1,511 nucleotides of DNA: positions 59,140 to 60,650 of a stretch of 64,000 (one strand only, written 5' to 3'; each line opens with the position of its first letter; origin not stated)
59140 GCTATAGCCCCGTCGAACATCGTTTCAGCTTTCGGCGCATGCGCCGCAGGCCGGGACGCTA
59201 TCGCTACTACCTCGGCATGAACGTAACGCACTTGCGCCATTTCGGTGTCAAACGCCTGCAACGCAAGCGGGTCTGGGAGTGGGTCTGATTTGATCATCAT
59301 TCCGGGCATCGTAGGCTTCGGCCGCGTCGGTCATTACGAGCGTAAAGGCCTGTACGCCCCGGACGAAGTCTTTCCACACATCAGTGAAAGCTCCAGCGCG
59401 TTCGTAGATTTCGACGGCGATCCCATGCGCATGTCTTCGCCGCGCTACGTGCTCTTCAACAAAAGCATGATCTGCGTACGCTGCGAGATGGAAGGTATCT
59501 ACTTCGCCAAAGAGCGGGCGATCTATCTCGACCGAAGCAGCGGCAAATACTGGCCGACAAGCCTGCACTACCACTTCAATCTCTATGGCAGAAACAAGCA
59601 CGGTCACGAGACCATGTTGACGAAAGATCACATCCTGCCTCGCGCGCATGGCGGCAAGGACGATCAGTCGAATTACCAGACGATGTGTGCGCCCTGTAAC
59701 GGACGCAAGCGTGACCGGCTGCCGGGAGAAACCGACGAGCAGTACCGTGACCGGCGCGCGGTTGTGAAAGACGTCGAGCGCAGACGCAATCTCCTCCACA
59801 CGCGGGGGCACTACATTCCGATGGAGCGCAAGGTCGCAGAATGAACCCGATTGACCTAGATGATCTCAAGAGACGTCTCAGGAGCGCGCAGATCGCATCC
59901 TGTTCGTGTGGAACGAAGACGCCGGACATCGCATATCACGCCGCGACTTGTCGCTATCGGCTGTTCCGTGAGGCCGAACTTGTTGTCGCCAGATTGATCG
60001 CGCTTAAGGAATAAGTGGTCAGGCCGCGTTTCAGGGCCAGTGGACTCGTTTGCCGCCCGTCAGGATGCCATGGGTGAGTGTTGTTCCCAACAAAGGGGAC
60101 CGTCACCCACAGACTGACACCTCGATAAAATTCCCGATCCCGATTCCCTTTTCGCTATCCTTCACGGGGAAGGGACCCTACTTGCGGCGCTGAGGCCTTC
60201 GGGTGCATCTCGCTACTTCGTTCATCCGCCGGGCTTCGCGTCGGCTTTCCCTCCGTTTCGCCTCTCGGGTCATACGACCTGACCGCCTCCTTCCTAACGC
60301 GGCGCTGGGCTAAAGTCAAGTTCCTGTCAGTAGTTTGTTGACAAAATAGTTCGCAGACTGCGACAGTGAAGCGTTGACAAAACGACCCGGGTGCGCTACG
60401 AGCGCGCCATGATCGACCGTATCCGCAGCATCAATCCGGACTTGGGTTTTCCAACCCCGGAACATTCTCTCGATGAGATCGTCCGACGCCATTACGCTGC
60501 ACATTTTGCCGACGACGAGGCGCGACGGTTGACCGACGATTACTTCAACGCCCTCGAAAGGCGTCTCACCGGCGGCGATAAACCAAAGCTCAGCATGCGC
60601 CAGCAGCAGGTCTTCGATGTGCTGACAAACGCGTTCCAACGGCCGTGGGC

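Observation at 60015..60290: Second orphan structured RNA (~275 nt) with a dedicated promoter, antisense to the surrounding block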

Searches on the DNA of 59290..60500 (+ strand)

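Call 5: search_rna_families(source=window, start=59800, end=60500, threshold=evalue, max_evalue=10, show_alignments=3)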
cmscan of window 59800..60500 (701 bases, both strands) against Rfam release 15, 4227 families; matches with E-value up to 10: 0.
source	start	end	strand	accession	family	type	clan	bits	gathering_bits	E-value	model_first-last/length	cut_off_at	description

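Call 8: search_dna_similar(query=window:59900-60450:+, collection=phages, mode=distant, max_rows=30)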
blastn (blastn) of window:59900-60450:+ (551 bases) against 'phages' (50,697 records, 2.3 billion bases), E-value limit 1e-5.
No match.

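Call 93: build_rna_model(alignment_id=A4, structure=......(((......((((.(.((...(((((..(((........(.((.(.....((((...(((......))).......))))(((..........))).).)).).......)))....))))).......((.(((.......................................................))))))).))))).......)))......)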
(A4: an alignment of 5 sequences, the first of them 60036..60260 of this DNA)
Model R1 built from alignment A4 (5 sequences, 225 columns); structure: as given.
model positions 173; base pairs 37; branch points 2; effective number of sequences 1.06; information 0.591 bits per position. Calibrated on 0.2 Mb of random sequence (short: E-values are rough).
structure used (alignment columns):
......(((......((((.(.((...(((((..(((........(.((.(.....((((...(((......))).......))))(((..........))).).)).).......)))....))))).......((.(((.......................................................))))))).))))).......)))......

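Call 95: search_with_rna_model(model_id=R1, sources=[L002, L003, L004, L005, L006, L007, L008, L009, L010, L011, L012, L013, L014, L015, L016, L017, L018, L019, L020, L021, L022, L023, L024, L025, L026, L027, L028, L029, L030, L031, L032, L033, L034, L035, L036, L037, L038, L039, L040, L041, L042, L043, L044, L045, L046, L047, L048, L049, L050, L051, L052, L053, L054, L055, L056, L057, L058, L059, L060, L061, L062, L063, L064, L065, L066, L067, L068, L069, L070, L071, L072, L073, L074, L075, L076, L077, L078, L079, L080, L081, L082, L084, L085, L086, L087, L088, L089, L090, L091, L092, L093, L094, L095, L096, L097, L098, L099, L100], max_evalue=1)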
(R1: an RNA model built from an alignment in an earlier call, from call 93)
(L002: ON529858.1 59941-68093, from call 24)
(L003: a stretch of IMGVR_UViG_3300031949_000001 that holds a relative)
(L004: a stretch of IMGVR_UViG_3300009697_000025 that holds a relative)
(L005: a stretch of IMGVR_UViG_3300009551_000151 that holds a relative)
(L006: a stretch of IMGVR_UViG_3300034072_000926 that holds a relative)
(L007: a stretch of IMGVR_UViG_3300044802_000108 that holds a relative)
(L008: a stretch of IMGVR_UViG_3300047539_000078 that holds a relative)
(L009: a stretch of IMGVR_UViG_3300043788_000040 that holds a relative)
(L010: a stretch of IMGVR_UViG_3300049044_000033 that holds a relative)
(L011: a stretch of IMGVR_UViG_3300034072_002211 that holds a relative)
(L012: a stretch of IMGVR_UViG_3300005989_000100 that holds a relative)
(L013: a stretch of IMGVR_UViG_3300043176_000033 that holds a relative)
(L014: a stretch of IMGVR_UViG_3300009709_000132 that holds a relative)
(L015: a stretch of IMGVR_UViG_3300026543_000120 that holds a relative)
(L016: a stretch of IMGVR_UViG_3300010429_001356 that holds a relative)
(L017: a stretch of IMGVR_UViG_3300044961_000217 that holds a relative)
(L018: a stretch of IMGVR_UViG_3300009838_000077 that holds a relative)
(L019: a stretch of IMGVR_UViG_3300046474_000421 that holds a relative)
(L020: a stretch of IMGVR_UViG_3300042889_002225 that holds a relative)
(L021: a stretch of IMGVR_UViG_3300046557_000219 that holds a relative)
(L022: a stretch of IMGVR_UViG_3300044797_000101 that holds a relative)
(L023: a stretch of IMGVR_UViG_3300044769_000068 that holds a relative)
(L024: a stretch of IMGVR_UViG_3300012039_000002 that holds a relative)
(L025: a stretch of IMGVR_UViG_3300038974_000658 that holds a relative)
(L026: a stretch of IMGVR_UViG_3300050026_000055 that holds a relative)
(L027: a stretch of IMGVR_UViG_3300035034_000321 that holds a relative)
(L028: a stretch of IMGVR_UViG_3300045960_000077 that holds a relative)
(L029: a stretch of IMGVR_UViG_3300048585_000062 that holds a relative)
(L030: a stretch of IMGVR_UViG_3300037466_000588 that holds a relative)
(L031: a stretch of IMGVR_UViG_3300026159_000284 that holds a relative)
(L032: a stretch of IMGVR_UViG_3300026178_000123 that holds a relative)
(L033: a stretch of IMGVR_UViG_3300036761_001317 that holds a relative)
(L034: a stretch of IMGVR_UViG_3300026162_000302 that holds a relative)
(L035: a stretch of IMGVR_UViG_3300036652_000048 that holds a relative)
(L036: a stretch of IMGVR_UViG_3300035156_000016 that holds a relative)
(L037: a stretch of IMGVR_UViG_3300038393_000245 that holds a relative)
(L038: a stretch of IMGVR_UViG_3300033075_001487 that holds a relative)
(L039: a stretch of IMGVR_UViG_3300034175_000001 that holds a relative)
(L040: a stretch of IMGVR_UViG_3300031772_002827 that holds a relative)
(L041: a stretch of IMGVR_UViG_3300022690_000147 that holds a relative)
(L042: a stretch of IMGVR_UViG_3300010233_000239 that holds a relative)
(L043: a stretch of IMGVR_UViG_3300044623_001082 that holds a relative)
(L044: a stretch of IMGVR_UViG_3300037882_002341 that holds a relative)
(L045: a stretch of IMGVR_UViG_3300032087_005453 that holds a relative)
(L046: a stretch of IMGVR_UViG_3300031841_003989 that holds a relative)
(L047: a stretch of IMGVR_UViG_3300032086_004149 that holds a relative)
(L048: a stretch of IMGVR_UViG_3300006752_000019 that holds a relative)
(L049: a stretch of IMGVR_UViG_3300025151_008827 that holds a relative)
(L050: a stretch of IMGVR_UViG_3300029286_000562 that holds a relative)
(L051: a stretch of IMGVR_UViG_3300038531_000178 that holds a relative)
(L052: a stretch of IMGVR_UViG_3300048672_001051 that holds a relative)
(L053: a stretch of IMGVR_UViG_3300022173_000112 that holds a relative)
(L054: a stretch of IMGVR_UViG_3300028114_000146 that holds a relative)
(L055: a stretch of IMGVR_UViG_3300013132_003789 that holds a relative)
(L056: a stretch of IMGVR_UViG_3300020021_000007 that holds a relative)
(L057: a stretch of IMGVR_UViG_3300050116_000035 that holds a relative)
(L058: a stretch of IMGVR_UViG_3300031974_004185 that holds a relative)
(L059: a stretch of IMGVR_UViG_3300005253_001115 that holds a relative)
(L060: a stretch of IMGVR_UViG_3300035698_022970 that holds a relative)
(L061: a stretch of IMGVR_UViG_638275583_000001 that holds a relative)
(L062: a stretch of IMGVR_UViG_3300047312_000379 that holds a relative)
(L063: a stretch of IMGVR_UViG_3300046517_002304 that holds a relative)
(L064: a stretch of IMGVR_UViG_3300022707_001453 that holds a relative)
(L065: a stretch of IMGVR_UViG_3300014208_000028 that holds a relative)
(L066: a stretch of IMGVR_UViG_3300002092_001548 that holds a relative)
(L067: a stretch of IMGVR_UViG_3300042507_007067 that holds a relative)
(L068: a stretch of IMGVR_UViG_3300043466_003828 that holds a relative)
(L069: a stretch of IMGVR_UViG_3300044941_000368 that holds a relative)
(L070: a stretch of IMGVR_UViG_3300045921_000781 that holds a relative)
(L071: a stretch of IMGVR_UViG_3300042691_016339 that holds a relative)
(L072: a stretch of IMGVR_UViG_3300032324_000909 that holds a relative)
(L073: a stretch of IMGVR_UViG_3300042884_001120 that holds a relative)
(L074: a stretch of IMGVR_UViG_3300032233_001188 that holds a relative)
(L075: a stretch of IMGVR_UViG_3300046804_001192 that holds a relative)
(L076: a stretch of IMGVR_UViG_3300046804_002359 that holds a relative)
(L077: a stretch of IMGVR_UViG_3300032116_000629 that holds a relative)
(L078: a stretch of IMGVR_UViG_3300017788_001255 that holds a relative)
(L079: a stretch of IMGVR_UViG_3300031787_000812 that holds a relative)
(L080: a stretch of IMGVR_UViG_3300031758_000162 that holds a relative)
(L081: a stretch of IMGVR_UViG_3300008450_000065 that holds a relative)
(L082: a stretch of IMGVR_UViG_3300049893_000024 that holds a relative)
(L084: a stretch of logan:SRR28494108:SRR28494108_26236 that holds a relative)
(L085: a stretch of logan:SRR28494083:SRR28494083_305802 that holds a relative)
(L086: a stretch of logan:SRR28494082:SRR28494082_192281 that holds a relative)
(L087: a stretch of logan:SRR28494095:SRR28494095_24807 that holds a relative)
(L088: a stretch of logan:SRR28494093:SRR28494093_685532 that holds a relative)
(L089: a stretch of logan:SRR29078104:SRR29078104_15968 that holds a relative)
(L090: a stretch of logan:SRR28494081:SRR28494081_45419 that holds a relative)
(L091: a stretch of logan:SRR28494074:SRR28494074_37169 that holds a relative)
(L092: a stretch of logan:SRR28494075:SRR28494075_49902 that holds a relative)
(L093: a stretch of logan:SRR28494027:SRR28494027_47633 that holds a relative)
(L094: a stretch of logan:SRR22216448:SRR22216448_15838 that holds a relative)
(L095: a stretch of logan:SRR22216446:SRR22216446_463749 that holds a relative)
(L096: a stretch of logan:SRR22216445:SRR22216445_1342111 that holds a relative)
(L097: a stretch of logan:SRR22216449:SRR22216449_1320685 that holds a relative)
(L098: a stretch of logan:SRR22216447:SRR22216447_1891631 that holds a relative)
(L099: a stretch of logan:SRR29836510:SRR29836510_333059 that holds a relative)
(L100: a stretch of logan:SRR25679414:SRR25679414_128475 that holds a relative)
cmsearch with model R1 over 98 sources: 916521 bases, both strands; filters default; matches with E-value up to 1: 1.
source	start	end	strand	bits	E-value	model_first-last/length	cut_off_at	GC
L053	9648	9716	+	13.4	0.51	1-173/173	no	0.59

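Call 98: search_rna_families(source=L104, start=4700, end=5050, threshold=evalue, max_evalue=10, show_alignments=3)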
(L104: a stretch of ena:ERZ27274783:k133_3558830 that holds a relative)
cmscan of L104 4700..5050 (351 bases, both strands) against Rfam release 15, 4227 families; matches with E-value up to 10: 3.
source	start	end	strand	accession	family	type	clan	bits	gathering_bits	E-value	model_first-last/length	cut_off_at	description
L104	4743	4835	-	RF02552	RcsR1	Gene; sRNA;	-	13.4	60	3.7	1-96/96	no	RcsR1 sRNA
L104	4882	4932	+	RF00026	U6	Gene; snRNA; splicing;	CL00009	11.4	44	4.3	1-105/105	no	U6 spliceosomal RNA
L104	4700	4722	-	RF01136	sR28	Gene; snRNA; snoRNA; CD-box;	-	10.4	39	2.6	1-23/55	3'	Small nucleolar RNA sR28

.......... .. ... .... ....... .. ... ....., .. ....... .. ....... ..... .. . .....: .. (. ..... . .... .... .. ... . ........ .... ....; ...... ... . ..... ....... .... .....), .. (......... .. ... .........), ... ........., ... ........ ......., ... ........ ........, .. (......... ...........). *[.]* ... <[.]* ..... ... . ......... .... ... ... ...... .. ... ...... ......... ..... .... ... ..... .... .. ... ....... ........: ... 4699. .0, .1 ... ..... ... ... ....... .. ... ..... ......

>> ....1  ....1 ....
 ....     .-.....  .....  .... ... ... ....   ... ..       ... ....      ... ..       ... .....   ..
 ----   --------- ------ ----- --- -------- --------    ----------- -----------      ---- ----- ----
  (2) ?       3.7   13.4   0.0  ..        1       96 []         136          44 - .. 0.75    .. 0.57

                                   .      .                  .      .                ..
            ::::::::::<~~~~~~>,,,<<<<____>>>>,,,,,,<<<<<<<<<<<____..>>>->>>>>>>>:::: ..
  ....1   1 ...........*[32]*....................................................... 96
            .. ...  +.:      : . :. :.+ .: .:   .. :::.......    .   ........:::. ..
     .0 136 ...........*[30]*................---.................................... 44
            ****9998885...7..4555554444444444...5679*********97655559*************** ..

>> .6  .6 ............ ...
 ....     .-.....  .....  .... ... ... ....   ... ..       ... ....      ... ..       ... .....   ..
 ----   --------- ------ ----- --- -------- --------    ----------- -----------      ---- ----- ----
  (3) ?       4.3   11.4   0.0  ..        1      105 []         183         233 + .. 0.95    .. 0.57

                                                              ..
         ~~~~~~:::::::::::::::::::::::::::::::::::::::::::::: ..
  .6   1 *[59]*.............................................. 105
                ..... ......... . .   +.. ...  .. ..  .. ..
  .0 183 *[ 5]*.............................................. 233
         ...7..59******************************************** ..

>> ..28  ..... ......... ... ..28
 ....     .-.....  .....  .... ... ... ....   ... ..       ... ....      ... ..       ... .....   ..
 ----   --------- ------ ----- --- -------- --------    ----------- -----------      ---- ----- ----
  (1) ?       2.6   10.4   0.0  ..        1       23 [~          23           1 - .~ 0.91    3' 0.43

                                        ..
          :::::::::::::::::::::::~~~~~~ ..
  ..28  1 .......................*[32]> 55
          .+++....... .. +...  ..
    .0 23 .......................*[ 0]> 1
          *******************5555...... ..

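Call 99: search_rna_families(source=L105, start=4560, end=4910, threshold=evalue, max_evalue=10, show_alignments=3)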
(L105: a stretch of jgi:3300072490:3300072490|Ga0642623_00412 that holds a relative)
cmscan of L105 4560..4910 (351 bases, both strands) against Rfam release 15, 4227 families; matches with E-value up to 10: 1.
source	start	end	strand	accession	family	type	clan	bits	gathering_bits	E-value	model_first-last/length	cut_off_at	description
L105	4603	4644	-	RF01791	F6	Gene; sRNA;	-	16.2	46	2.9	1-57/57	no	F6 TB sRNA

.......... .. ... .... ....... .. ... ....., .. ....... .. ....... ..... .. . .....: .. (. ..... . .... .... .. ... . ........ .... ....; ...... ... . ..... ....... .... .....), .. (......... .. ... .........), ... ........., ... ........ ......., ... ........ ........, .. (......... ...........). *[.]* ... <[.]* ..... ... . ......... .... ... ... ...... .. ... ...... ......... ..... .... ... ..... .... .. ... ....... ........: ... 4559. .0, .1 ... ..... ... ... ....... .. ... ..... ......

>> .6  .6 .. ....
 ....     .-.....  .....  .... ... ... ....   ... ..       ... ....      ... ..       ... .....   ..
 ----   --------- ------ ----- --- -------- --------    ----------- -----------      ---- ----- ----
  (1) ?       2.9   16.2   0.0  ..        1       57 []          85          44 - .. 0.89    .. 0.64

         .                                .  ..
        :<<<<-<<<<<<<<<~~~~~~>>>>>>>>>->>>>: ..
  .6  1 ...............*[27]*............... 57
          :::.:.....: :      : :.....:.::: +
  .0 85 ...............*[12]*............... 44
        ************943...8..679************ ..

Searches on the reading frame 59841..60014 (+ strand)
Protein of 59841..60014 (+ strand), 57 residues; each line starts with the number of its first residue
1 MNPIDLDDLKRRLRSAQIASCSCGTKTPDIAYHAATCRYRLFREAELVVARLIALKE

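Call 14: search_protein_families(library=pfam, proteins=[window:59841-60014:+], max_evalue=0.01)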
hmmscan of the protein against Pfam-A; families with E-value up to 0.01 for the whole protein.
window:59841-60014:+ (57 aa): 0 families

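Call 15: search_protein_families(library=phrogs, proteins=[window:59841-60014:+], max_evalue=0.01)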
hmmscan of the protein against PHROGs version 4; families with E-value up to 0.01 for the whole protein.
window:59841-60014:+ (57 aa): 0 families

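Call 23: search_dna_similar(query=window:59841-60014:+, collection=phages, mode=protein, max_evalue=0.01, max_rows=20)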
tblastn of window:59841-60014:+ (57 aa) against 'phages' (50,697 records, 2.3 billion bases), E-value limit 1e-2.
Records with a match: 1; places in all: 1; records where one place covers at least 80% of the query: 1.
Best place of each record, by identity: <60% 1.
By first word of the organism name: Brevundimonas 1.
By host as written in the record: Brevundimonas goettingensis LVF2 1.
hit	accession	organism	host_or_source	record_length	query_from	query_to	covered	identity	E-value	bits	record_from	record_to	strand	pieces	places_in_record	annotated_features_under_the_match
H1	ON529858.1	Brevundimonas phage vB_BgoS-Bajun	Brevundimonas goettingensis LVF2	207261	2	49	84%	52.9%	2e-8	54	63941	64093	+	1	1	hypothetical protein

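Call 24: get_annotated_region(hit=H1, flank=4000)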
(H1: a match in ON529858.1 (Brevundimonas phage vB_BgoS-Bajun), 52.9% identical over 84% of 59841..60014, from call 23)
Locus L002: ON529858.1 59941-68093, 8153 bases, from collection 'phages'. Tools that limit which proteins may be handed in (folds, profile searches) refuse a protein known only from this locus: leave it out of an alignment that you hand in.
description: Brevundimonas phage vB_BgoS-Bajun, complete genome.
organism: Brevundimonas phage vB_BgoS-Bajun (NCBI taxid 2948594)
taxonomy: Viruses; Duplodnaviria; Heunggongvirae; Uroviricota; Caudoviricetes; Dolichocephalovirinae
host: Brevundimonas goettingensis LVF2; source: sewage; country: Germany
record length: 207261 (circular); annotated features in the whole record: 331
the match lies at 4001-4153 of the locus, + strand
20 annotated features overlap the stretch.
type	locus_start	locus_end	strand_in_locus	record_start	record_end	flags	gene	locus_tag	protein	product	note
CDS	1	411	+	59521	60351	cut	-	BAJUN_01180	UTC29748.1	hypothetical protein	-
CDS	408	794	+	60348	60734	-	-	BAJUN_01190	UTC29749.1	hypothetical protein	-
CDS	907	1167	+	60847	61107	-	-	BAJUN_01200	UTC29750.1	hypothetical protein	-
CDS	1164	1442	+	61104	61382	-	-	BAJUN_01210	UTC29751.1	hypothetical protein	-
CDS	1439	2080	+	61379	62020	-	-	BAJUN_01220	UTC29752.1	hypothetical protein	-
CDS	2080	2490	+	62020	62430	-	-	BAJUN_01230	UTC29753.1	hypothetical protein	-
CDS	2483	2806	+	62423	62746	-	-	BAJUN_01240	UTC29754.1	hypothetical protein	-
CDS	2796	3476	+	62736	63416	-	-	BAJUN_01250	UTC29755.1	8-oxo-dGTP diphosphatase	-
CDS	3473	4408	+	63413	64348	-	-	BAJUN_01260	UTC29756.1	hypothetical protein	-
CDS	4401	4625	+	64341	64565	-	-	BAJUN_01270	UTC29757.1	hypothetical protein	-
CDS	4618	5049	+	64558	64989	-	-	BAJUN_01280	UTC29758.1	hypothetical protein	-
CDS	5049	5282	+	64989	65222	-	-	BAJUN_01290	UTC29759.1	hypothetical protein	-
CDS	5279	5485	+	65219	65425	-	-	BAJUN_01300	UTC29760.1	hypothetical protein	-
CDS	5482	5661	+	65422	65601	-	-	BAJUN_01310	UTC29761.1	hypothetical protein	-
CDS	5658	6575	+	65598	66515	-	-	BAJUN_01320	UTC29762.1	methyltransferase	-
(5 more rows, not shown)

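Call 52: find_homologous_proteins(query=window:59841-60014:+, max_evalue=0.01)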
Query window:59841-60014:+ (57 aa): 1 proteins with E <= 0.01 among 2 candidates. Only proteins of 31 to 100 residues were searched: fused or split forms outside these lengths cannot appear, so this answer is no evidence that the protein stands alone or is whole; lengths 'longer' or 'shorter' looks for them.
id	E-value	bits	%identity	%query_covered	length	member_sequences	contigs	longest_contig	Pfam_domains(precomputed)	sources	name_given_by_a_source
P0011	5.2e-30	118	100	100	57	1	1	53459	-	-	-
